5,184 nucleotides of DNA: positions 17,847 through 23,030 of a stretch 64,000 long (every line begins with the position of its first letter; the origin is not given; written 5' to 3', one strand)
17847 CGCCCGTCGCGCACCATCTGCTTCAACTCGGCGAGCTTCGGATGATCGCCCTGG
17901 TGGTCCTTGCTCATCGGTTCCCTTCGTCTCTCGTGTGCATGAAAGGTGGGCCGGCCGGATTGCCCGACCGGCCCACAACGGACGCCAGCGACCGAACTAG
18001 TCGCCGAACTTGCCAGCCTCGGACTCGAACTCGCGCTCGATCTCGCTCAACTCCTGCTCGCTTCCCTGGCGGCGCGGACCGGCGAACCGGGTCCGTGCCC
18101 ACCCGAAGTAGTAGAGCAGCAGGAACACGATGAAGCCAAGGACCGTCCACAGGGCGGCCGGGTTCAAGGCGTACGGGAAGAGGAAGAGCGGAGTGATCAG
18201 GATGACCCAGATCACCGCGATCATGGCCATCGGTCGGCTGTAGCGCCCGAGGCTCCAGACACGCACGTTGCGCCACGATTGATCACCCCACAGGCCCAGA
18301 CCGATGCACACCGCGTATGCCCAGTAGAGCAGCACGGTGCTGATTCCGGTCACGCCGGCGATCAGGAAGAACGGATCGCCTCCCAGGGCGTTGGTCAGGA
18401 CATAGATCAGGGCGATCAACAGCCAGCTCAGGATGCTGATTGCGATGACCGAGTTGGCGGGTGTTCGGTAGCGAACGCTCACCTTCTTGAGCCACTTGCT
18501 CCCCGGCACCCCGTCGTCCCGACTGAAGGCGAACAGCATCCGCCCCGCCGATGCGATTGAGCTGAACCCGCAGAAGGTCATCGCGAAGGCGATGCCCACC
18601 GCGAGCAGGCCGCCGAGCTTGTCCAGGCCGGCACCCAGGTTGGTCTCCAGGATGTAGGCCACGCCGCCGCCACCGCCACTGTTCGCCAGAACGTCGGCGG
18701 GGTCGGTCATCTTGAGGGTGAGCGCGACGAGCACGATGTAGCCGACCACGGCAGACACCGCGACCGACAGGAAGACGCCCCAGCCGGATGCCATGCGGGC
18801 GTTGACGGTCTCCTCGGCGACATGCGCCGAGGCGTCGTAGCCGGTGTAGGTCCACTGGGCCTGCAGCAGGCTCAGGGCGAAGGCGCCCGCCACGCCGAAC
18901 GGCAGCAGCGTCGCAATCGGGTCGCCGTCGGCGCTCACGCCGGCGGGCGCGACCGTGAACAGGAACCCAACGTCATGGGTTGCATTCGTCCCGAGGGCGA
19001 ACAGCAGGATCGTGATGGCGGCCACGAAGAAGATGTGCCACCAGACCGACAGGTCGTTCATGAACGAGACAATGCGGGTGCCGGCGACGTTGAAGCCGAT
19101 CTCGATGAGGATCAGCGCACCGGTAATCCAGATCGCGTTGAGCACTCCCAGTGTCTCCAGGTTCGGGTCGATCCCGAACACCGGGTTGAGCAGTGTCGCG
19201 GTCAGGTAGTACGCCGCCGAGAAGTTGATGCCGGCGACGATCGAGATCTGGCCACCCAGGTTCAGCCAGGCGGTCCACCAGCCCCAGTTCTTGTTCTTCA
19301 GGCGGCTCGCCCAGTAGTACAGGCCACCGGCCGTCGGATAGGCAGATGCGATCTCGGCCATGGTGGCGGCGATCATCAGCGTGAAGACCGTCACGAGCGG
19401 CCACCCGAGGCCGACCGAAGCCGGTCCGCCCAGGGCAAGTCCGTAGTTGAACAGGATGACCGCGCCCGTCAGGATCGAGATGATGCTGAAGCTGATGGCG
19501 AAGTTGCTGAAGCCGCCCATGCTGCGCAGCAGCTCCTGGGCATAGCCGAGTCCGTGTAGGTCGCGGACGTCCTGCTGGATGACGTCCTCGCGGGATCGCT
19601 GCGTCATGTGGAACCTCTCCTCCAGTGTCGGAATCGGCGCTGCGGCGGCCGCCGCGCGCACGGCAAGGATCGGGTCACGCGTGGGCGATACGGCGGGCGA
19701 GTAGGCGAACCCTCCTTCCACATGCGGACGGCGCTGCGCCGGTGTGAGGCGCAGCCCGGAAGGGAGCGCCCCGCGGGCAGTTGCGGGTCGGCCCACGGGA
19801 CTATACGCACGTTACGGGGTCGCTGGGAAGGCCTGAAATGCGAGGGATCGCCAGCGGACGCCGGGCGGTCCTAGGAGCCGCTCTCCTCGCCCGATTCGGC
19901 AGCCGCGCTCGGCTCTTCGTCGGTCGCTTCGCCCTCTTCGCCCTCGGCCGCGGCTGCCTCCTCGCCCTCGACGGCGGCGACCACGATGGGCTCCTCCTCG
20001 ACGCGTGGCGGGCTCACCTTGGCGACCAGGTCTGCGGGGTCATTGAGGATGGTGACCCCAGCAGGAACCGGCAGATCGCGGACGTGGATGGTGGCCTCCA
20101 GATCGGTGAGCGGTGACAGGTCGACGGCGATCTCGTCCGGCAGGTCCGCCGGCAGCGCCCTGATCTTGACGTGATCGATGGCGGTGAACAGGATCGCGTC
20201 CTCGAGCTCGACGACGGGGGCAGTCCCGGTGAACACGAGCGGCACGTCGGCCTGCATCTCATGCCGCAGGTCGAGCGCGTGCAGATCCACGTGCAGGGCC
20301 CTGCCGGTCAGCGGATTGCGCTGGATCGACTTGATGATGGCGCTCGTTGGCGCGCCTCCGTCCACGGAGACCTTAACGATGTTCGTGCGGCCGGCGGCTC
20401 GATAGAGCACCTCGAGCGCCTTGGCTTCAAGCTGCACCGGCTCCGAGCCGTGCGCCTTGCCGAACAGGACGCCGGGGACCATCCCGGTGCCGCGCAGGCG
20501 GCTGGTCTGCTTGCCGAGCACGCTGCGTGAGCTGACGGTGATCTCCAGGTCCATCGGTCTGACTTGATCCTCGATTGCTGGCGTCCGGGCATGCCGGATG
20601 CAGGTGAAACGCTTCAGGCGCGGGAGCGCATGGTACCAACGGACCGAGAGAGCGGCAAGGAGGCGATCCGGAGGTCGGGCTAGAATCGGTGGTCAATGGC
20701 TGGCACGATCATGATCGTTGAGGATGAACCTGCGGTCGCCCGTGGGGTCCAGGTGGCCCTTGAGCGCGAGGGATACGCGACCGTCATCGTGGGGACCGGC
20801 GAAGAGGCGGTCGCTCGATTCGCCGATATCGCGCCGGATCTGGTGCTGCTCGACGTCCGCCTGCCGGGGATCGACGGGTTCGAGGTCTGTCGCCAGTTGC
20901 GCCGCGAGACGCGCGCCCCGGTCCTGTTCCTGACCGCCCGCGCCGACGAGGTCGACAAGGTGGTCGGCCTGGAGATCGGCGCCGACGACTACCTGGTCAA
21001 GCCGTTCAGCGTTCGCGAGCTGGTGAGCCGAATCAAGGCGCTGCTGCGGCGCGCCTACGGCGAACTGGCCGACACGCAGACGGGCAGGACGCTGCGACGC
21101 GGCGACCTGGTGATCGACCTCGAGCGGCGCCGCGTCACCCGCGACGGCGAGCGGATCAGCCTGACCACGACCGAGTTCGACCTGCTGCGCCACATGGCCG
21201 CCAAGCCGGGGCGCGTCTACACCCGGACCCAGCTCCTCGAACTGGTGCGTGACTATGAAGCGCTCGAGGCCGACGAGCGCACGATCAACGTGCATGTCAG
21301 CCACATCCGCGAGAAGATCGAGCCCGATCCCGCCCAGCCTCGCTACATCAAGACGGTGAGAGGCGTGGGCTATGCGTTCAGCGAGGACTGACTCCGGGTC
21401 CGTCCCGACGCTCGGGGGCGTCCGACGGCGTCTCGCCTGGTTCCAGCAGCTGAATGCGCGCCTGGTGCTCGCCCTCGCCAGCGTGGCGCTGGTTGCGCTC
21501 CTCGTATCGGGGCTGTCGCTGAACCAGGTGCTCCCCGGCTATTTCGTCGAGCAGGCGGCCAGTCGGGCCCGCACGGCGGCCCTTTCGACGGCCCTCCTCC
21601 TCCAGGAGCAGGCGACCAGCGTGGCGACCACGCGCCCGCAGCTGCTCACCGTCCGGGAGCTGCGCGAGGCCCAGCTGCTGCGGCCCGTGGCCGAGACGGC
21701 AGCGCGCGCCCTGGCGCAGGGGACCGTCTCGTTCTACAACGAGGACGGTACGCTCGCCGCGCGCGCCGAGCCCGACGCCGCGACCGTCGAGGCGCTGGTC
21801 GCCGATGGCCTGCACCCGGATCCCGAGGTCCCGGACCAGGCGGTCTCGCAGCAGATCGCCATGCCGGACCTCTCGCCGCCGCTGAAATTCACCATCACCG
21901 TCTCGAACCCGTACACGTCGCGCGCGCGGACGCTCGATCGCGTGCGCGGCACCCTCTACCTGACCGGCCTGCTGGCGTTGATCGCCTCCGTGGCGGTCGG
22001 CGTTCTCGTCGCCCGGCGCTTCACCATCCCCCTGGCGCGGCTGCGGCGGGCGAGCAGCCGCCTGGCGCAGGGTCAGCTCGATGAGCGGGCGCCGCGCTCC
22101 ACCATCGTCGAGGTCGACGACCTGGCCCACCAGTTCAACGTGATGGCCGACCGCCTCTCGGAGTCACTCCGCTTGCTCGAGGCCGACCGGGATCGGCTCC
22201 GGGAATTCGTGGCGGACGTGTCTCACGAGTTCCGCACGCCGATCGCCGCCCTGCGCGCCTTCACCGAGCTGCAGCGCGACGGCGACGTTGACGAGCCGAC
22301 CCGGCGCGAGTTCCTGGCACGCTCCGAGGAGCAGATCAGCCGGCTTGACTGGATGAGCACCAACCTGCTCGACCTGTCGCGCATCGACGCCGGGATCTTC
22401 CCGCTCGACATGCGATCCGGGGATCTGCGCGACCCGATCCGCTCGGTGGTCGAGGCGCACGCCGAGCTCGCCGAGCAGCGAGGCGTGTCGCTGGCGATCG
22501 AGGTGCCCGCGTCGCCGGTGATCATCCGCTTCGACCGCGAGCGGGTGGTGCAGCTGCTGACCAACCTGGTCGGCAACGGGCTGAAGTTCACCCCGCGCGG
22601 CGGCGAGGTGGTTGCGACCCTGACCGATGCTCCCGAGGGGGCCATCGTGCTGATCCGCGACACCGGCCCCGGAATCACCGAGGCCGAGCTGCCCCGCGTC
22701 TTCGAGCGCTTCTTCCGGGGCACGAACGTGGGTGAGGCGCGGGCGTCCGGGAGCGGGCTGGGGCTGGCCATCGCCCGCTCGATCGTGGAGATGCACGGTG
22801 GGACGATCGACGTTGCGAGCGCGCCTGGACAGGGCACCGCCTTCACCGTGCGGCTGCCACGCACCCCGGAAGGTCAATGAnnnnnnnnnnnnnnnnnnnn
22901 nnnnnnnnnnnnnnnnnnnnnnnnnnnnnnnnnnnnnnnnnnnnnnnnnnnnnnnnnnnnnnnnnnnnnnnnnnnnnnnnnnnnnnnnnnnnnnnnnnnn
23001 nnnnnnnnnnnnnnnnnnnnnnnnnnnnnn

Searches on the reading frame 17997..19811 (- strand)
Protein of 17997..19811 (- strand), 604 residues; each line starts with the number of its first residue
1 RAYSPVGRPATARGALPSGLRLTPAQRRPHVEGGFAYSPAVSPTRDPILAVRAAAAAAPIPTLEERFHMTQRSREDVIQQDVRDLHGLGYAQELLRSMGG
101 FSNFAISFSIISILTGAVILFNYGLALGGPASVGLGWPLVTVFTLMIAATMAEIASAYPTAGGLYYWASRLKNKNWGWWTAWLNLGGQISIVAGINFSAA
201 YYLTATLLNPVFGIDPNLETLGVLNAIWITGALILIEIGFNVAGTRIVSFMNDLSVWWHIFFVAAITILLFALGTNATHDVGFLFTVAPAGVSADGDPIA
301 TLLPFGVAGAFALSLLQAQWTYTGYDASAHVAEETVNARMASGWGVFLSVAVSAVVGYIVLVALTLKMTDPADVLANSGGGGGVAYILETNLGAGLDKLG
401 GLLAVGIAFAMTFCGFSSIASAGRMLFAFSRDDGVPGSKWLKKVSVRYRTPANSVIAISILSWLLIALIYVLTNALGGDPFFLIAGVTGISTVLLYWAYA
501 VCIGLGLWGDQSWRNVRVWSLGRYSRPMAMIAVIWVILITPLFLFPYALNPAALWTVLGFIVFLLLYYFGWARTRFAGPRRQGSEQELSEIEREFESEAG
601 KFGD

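Call 65: search_protein_families(library=pfam, proteins=[window:17997-19811:-], max_evalue=0.0001)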
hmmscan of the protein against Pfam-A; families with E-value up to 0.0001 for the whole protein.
window:17997-19811:- (604 aa): 2 families
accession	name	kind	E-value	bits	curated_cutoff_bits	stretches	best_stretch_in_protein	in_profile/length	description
PF13520.12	AA_permease_2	-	4.4e-43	148.2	27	1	100-556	3-416/427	Amino acid permease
PF00324.27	AA_permease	-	7e-17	61.7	24.6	1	116-547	12-423/470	Amino acid permease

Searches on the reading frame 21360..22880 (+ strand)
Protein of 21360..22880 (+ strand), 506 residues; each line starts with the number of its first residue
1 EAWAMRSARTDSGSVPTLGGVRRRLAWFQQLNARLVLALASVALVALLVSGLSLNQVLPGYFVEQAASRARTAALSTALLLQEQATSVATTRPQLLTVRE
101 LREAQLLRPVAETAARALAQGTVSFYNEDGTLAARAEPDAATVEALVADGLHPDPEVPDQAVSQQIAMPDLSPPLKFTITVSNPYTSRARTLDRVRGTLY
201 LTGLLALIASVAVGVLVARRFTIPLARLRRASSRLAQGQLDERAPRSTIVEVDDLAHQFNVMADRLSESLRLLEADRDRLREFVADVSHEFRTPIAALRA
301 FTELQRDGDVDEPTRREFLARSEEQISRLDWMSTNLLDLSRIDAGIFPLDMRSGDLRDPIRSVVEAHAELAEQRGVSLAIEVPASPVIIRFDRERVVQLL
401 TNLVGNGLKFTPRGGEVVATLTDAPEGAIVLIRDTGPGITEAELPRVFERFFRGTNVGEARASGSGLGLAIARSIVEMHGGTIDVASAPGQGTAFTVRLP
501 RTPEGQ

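Call 65: search_protein_families(library=pfam, proteins=[window:21360-22880:+], max_evalue=0.0001)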
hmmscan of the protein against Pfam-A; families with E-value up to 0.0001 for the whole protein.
window:21360-22880:+ (506 aa): 3 families
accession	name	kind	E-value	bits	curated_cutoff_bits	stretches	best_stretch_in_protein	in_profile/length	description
PF02518.31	HATPase_c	-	4.8e-29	101.5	26.4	1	392-502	2-110/111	Histidine kinase-, DNA gyrase B-, and HSP90-like ATPase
PF00512.31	HisKA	-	4.6e-16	59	26.9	1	280-345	2-66/66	His Kinase A (phospho-acceptor) domain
PF00672.30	HAMP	-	4.3e-11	43.4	25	1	216-267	1-52/53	HAMP domain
